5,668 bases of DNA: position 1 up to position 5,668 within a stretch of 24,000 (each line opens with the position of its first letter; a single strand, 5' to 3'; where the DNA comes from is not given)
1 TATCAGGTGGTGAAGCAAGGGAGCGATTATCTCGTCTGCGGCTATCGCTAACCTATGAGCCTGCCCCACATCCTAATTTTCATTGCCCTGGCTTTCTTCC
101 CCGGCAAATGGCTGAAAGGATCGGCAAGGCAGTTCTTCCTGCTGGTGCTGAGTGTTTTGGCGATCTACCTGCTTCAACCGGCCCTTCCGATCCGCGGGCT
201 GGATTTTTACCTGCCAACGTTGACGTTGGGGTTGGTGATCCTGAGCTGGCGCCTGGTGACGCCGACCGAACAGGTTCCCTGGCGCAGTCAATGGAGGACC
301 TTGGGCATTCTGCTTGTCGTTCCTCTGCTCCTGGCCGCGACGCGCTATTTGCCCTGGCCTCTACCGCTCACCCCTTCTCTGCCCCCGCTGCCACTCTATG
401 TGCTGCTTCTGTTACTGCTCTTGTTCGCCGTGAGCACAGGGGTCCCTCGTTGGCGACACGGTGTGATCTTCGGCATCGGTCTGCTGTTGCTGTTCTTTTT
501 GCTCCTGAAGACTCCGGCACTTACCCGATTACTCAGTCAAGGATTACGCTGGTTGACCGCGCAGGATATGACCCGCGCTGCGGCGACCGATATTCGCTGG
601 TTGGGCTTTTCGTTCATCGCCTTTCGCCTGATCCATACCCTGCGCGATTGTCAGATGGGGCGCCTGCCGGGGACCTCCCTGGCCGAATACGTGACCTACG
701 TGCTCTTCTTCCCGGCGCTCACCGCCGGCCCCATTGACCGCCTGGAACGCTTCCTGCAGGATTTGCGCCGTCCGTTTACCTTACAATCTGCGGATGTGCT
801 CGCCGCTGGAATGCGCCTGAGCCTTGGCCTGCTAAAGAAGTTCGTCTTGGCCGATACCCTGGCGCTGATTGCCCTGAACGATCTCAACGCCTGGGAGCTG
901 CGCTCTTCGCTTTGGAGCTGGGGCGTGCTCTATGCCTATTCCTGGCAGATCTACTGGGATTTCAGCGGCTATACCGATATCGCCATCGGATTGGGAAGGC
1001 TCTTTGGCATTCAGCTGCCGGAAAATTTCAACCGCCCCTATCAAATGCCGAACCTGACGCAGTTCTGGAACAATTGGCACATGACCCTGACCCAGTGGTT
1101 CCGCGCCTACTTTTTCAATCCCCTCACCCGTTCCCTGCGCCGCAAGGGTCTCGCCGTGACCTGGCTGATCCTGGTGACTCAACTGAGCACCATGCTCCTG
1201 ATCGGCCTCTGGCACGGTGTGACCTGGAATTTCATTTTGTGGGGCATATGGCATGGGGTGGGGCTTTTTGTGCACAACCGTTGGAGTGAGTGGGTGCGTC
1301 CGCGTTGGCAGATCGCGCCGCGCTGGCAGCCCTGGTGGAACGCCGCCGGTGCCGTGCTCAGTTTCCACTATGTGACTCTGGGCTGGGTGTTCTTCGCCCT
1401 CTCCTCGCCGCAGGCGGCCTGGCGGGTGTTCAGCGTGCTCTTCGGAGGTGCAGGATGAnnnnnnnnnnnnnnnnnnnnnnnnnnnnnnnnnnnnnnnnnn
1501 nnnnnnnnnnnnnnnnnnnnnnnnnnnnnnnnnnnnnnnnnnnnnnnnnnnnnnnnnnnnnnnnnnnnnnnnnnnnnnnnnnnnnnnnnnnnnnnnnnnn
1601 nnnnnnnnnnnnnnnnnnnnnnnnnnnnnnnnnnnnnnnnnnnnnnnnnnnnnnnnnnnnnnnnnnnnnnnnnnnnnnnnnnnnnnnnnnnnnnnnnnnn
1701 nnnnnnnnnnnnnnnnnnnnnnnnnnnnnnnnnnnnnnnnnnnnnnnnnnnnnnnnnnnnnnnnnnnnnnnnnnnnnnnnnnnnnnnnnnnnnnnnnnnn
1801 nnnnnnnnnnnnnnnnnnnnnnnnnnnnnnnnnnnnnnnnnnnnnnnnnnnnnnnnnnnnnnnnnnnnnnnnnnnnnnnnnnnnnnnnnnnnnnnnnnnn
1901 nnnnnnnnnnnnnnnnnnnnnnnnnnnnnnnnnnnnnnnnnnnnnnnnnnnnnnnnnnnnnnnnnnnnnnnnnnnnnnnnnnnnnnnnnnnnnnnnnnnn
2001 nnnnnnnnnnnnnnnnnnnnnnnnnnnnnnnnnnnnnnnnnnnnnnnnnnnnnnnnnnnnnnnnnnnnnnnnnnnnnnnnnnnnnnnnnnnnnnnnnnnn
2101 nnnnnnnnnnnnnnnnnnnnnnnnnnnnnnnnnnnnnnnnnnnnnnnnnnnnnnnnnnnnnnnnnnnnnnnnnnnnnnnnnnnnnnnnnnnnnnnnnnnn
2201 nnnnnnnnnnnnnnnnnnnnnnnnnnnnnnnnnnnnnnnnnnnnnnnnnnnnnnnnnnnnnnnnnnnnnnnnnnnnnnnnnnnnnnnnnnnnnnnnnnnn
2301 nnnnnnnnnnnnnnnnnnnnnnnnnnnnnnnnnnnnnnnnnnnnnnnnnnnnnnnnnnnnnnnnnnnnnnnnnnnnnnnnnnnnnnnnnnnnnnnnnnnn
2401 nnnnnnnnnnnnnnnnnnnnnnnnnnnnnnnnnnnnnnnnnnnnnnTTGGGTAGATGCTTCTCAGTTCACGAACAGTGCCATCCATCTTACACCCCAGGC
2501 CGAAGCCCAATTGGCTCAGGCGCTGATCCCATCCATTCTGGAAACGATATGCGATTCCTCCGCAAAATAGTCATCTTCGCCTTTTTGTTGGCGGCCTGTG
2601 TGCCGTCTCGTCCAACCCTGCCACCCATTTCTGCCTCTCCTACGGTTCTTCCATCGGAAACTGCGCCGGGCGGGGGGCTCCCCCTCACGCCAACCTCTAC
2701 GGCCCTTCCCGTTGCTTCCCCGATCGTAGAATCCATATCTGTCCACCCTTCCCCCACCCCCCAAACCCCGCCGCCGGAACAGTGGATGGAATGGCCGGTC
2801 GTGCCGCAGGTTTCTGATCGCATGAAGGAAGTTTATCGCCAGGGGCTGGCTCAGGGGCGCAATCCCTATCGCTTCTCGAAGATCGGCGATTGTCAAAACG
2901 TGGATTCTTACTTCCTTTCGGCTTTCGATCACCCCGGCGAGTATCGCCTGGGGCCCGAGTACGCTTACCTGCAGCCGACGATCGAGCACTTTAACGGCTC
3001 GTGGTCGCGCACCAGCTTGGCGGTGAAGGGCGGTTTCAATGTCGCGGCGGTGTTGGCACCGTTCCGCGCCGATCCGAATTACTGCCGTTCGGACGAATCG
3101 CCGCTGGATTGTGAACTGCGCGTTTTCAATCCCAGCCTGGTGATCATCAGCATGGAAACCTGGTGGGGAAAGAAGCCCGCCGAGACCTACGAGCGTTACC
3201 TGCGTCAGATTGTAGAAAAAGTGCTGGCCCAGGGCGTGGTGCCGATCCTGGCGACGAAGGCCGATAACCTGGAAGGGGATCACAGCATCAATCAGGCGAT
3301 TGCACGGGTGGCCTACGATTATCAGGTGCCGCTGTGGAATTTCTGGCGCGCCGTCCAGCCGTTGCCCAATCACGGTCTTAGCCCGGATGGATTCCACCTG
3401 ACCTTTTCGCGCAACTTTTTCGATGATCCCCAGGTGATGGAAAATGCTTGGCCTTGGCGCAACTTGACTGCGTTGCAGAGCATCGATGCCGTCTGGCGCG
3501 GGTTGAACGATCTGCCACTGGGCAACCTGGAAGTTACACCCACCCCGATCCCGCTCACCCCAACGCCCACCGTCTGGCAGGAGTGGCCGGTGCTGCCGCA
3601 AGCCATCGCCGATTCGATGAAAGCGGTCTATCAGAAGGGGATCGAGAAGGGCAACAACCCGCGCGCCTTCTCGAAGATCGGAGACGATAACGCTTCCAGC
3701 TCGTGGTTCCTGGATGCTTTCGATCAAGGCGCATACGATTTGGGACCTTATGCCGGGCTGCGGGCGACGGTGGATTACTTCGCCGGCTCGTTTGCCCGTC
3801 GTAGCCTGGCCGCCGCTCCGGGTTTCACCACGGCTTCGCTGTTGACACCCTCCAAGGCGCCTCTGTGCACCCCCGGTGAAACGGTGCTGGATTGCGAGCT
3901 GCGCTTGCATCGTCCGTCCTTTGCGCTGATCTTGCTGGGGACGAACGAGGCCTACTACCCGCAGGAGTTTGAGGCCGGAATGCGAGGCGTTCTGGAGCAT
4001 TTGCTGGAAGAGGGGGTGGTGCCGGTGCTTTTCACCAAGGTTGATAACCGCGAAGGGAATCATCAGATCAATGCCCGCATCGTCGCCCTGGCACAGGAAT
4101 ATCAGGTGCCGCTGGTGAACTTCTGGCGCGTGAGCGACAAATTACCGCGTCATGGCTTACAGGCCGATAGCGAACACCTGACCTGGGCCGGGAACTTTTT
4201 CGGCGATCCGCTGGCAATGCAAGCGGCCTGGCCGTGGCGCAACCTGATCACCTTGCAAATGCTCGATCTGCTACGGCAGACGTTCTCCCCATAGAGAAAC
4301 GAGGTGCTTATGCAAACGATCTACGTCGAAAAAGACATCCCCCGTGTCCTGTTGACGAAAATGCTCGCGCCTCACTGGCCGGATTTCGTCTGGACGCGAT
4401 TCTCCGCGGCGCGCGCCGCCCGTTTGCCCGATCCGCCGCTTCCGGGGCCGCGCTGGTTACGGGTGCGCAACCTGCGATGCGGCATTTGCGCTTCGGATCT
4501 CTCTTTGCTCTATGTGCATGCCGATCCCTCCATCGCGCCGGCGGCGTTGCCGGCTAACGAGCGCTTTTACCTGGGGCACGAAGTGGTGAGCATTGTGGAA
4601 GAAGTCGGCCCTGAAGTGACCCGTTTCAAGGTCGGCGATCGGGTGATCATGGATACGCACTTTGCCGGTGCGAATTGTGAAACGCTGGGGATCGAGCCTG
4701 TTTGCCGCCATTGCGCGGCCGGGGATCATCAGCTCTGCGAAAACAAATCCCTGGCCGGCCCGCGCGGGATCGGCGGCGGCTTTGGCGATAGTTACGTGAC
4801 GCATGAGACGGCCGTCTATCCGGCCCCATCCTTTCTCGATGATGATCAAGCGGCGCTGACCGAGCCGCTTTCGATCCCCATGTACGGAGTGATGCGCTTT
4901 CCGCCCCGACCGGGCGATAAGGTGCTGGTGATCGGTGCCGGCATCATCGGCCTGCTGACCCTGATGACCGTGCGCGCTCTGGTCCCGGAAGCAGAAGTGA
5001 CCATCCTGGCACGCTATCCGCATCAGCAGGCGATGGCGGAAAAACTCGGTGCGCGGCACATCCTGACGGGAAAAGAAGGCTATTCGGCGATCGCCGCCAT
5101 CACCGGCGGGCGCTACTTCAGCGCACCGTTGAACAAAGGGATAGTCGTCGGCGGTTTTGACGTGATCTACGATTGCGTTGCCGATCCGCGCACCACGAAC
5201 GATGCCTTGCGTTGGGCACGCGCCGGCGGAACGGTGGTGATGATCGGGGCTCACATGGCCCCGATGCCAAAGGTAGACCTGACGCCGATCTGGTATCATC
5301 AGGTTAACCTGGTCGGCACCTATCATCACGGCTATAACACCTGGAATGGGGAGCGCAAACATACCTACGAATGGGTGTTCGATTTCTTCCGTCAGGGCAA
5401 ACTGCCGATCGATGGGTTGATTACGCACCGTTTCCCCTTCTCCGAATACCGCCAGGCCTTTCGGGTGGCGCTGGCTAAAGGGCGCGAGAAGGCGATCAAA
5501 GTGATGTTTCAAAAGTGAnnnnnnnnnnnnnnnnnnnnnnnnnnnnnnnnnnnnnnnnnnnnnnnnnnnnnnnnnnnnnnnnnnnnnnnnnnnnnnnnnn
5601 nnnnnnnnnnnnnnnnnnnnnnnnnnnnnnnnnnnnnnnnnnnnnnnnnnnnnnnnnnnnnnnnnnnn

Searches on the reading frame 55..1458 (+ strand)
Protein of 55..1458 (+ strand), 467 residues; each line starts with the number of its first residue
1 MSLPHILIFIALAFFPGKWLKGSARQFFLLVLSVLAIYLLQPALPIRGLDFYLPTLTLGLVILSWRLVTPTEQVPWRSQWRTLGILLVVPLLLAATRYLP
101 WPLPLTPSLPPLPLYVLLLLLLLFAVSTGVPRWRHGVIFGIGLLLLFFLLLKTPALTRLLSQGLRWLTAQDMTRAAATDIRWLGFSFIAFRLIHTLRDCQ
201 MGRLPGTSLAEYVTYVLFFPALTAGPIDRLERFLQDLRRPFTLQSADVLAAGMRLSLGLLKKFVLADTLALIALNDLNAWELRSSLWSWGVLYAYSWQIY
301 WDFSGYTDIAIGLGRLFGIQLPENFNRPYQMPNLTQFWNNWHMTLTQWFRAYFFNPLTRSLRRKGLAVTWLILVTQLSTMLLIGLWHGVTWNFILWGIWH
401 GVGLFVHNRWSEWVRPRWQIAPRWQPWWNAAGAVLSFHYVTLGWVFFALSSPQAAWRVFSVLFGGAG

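Call 5: search_protein_families(library=pfam, proteins=[window:55-1458:+])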
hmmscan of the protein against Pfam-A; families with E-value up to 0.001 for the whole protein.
window:55-1458:+ (467 aa): 1 family
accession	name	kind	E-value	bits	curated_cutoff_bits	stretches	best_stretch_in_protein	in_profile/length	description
PF03062.24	MBOAT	-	5.2e-25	88.9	27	1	207-450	79-335/337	MBOAT, membrane-bound O-acyltransferase family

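Call 41: find_encoding_contigs(protein=window:55-1458:+, flank=10000, max_places=1)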
Protein window:55-1458:+ (467 aa): no gene with exactly this product is on record in the collection.

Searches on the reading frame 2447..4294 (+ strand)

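Call 5: search_protein_families(library=pfam, proteins=[window:2447-4294:+])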
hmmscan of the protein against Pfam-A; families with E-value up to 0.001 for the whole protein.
window:2447-4294:+ (615 aa): 2 families
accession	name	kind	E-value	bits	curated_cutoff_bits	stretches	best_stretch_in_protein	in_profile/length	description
PF13472.12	Lipase_GDSL_2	-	3.4e-13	50.9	32.9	2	437-582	15-175/178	GDSL-like Lipase/Acylhydrolase family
PF00657.28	Lipase_GDSL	-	0.00014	22.5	23.6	0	244-319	106-197/208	GDSL-like Lipase/Acylhydrolase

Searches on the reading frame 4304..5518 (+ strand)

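Call 5: search_protein_families(library=pfam, proteins=[window:4304-5518:+])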
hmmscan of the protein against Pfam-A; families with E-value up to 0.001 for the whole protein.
window:4304-5518:+ (404 aa): 4 families
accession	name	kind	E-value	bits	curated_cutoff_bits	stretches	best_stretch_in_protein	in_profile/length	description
PF08240.17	ADH_N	-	5.8e-18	65.5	23.5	1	48-175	1-103/104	Alcohol dehydrogenase GroES-like domain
PF00107.32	ADH_zinc_N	-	2e-15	57.3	31.8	1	216-347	3-120/129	Zinc-binding dehydrogenase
PF16912.11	Glu_dehyd_C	-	4.4e-10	39.8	34.9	1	198-388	26-200/211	Glucose dehydrogenase C-terminus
PF13602.12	ADH_zinc_N_2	-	2.9e-07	31.9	27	1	282-388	21-122/134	Zinc-binding dehydrogenase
